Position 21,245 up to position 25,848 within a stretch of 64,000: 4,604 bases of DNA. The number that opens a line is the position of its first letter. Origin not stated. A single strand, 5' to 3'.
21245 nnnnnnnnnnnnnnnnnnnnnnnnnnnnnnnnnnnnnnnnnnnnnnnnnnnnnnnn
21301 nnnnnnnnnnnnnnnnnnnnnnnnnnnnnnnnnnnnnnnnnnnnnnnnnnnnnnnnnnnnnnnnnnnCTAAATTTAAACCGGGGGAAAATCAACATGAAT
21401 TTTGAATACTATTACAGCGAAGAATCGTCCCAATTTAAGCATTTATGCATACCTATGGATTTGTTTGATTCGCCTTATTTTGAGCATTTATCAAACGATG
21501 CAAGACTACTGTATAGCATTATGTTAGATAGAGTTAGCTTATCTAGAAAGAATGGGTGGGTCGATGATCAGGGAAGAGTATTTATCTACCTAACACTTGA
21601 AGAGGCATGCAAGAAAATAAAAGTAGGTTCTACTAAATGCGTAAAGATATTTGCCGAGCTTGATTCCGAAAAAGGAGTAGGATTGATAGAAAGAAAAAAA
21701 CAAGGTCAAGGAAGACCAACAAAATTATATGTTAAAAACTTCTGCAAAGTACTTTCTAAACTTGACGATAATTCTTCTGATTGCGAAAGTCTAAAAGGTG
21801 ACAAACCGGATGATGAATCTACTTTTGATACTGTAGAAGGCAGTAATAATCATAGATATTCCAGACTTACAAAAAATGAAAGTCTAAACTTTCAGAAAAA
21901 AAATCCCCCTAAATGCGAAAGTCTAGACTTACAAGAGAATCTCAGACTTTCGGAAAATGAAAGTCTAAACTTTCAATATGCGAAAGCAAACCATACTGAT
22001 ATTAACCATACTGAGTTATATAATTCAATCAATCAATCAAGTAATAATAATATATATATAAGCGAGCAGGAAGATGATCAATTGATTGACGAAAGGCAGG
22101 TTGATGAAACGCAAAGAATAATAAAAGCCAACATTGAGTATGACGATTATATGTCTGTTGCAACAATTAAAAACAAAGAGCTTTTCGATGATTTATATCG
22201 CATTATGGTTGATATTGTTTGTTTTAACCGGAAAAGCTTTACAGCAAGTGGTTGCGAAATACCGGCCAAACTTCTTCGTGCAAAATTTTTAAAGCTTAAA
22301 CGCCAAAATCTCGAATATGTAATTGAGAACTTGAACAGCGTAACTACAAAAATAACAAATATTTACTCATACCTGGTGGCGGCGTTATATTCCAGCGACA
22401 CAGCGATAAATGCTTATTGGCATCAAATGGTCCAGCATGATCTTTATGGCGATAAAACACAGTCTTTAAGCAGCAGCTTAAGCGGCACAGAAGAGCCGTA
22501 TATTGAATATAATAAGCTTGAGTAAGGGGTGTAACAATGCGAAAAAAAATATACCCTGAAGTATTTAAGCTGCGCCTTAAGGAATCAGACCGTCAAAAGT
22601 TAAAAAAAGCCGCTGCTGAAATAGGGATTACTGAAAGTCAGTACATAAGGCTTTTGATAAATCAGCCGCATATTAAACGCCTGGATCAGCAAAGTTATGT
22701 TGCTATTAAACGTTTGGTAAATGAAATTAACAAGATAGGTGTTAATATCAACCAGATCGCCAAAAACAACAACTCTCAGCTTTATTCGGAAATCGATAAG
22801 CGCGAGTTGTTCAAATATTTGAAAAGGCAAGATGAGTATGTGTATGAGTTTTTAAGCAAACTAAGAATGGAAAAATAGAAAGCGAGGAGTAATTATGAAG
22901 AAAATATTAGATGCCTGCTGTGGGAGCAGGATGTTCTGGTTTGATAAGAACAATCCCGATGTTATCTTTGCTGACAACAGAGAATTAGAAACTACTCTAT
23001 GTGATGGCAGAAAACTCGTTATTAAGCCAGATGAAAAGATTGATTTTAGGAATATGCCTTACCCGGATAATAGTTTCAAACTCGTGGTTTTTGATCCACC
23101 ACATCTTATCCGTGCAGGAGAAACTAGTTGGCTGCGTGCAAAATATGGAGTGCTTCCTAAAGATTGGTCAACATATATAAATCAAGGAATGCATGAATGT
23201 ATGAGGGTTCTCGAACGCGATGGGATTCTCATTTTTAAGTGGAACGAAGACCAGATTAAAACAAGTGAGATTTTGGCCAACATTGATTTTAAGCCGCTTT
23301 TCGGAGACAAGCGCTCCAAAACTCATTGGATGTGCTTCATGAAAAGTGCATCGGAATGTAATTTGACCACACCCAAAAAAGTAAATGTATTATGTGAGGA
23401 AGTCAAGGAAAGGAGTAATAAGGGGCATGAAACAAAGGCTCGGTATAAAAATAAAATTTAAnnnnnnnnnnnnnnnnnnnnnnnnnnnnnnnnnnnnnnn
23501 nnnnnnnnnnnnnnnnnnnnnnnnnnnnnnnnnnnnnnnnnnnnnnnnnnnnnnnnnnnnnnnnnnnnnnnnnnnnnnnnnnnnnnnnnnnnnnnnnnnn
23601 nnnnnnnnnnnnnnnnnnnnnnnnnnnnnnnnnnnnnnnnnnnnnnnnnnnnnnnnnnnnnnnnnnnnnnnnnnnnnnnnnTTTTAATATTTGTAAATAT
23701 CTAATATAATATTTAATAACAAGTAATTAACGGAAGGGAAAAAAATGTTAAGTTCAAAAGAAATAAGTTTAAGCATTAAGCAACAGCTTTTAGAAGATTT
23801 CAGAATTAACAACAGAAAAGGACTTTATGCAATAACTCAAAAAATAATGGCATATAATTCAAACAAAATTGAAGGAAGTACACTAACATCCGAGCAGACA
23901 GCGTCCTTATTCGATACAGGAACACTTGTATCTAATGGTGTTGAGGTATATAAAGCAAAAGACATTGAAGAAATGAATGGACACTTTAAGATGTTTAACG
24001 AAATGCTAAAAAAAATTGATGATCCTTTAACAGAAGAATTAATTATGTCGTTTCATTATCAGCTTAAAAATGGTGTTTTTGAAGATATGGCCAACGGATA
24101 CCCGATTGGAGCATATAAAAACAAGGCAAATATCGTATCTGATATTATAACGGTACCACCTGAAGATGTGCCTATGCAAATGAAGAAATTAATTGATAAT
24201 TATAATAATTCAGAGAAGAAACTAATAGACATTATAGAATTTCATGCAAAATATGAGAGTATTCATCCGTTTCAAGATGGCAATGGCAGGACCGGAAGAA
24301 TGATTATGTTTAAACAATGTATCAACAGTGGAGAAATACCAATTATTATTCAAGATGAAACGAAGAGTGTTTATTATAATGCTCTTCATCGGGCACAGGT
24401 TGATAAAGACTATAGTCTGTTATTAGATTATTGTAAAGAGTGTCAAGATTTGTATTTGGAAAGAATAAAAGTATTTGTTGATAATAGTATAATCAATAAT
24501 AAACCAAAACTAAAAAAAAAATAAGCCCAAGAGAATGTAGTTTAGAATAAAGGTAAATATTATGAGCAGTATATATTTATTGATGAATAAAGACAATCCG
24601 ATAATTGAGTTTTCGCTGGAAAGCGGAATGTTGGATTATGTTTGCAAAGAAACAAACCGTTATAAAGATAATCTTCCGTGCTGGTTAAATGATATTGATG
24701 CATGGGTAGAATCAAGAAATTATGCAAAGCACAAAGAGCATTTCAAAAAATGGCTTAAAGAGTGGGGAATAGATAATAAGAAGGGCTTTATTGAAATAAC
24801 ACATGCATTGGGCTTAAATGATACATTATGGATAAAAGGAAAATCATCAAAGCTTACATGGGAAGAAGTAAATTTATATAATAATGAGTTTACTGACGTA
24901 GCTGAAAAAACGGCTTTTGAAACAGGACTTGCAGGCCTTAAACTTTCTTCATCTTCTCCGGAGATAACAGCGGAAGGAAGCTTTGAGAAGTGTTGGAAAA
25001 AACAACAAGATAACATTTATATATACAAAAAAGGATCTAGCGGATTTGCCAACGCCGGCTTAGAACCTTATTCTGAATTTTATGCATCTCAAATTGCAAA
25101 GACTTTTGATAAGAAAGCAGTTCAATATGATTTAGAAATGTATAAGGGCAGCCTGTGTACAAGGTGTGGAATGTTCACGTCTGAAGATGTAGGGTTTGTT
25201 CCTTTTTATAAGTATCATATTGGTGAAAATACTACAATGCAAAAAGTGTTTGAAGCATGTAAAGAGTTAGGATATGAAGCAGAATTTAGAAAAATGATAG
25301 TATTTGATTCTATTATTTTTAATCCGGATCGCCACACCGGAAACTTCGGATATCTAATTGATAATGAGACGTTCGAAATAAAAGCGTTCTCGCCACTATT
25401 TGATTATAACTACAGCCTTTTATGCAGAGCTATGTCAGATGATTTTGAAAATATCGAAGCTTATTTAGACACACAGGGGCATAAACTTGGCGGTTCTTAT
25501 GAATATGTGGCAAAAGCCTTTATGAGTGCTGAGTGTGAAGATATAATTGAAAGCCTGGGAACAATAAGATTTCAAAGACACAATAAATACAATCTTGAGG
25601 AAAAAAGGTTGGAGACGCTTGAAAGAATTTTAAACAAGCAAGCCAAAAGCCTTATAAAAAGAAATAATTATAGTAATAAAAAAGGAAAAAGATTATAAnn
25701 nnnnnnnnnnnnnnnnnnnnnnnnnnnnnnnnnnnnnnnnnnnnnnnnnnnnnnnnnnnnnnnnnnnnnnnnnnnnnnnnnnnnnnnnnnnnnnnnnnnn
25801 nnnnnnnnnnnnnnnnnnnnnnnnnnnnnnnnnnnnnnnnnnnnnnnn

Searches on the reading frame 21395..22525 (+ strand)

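Call 6: search_protein_families(library=pfam, proteins=[window:21395-22525:+])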
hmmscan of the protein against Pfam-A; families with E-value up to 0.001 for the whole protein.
window:21395-22525:+ (376 aa): 2 families
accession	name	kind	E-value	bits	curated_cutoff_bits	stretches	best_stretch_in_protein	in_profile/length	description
PF19481.4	DUF6017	-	1.2e-22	81.1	27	1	229-350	25-145/148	Family of unknown function (DUF6017)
PF06970.17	RepA_N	-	5.7e-21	74.6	30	1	17-89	4-76/76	Replication initiator protein A (RepA) N-terminus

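Call 123: search_protein_families(library=ncbifam, proteins=[window:21395-22522:+], max_evalue=0.1)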
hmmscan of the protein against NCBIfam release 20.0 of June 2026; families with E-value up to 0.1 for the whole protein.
window:21395-22522:+ (376 aa): 0 families

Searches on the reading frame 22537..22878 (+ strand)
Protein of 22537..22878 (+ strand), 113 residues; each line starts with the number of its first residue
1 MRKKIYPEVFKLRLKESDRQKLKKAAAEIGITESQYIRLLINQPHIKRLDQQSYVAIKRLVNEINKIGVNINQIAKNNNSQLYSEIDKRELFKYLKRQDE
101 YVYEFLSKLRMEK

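Call 6: search_protein_families(library=pfam, proteins=[window:22537-22878:+])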
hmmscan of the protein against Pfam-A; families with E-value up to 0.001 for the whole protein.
window:22537-22878:+ (113 aa): 2 families
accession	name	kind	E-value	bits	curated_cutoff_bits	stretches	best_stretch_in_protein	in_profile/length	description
PF21983.2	NikA-like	-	1.9e-10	41.2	27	1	8-77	5-71/72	Mobilization protein NikA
PF05713.17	MobC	-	9.2e-09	36.1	23.2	1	62-96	2-36/45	Bacterial mobilisation protein (MobC)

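Call 123: search_protein_families(library=ncbifam, proteins=[window:22537-22875:+], max_evalue=0.1)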
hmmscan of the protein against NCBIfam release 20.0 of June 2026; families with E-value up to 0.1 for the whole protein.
window:22537-22875:+ (113 aa): 5 families
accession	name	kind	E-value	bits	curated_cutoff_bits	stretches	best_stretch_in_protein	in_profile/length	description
NF041451.1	DDP1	equivalog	2.4e-05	24.5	150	1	9-105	55-150/169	DNA distortion polypeptide 1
NF041264.1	MobA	equivalog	0.002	18.5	80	1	9-68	6-66/91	plasmid mobilization protein MobA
NF041418.1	MbpA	equivalog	0.006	16.4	90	1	11-87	6-83/93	mobilization protein MbpA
NF010432.0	PRK13858.1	equivalog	0.053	13.5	173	1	9-85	26-103/148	T-DNA border endonuclease subunit VirD1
NF010256.0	PRK13702.1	subfamily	0.059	13.4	87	0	2-48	36-82/85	replication regulatory protein RepA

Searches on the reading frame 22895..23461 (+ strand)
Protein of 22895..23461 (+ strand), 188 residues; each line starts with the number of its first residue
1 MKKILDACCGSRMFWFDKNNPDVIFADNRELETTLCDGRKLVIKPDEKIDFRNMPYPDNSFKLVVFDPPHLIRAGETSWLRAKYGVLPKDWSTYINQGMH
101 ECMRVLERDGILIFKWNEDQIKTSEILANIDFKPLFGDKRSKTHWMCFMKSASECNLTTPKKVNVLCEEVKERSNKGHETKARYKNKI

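Call 6: search_protein_families(library=pfam, proteins=[window:22895-23461:+])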
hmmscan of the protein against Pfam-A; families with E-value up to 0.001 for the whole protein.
window:22895-23461:+ (188 aa): 0 families

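Call 81: search_protein_families(library=pfam, proteins=[window:22895-23461:+], max_evalue=1)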
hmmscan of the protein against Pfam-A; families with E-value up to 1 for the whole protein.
window:22895-23461:+ (188 aa): 2 families
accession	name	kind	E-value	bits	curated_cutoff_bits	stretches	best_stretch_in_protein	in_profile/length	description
PF08241.18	Methyltransf_11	-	0.0075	17.3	21.2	0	95-114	76-95/95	Methyltransferase domain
PF01555.25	N6_N4_Mtase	-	0.075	13.4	26.7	1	62-131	2-69/221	DNA methylase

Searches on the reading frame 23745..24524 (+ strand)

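Call 6: search_protein_families(library=pfam, proteins=[window:23745-24524:+])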
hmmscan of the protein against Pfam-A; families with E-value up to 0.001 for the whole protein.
window:23745-24524:+ (259 aa): 1 family
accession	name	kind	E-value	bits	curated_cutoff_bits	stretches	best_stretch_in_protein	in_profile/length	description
PF02661.23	Fic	-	1.3e-17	64.8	24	1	94-189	1-90/93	Fic/DOC family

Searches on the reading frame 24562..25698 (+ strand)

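Call 6: search_protein_families(library=pfam, proteins=[window:24562-25698:+])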
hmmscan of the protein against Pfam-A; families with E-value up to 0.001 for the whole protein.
window:24562-25698:+ (378 aa): 1 family
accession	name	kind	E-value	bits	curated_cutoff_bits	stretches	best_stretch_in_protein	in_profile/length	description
PF07804.18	HipA_C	-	8.2e-06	26.1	30.5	1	208-290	90-167/213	HipA-like C-terminal domain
